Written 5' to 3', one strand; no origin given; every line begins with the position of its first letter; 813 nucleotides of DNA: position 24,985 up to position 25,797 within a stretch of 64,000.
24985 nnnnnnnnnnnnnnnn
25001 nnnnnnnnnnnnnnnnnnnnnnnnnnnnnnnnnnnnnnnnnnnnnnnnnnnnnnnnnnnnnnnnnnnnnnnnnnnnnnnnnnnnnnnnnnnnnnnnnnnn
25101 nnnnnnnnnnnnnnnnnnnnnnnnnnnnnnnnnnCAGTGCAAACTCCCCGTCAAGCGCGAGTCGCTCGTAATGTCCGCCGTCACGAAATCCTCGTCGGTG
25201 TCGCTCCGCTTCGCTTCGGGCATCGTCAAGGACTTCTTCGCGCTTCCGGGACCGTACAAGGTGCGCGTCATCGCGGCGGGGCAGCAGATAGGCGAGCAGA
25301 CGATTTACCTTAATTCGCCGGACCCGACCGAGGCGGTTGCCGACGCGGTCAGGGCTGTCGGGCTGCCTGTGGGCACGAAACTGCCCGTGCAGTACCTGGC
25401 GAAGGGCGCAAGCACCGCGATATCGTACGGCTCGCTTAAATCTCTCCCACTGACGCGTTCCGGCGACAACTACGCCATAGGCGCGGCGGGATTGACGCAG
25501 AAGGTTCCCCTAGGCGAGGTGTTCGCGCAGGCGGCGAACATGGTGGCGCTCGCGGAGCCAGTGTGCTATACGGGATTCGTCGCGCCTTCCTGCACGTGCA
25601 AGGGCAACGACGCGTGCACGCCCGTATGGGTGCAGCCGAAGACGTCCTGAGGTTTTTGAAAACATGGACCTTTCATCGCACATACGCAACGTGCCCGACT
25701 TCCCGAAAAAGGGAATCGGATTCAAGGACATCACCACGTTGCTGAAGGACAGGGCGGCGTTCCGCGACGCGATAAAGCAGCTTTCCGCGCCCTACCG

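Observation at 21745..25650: Tandem paralogous large secreted proteins with duplicated promoter/RBS and a shared Cys-containing C-terminal motif (candidate S-layer or surface structure subunits)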

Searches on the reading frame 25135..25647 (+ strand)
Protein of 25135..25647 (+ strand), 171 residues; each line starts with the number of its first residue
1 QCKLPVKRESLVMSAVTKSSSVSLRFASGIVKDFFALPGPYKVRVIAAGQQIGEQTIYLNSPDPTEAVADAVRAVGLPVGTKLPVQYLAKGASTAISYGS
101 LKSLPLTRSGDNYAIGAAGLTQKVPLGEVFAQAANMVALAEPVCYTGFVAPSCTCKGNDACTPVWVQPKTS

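Call 55: find_homologous_proteins(query=A2, max_evalue=0.1)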
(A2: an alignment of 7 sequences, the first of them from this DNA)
Query A2 (7 sequences): 8000 candidates shared short words with the query, none scored E <= 0.1.

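Call 58: search_protein_families(library=pfam, alignment_id=A2, max_evalue=10)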
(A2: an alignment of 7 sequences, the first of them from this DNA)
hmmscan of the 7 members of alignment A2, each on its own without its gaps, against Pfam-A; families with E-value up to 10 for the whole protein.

A. member 1, seq(171 aa): 0 families

B. families by the number of members that match (of 7 scanned): 4 families
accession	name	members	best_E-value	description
PF22091.2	DUF6941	1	0.0054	Family of unknown function (DUF6941)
PF06128.16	Shigella_OspC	1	0.12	Shigella flexneri OspC protein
PF07210.18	DUF1416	1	0.16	Protein of unknown function (DUF1416)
PF13954.11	PapC_N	1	0.17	PapC N-terminal domain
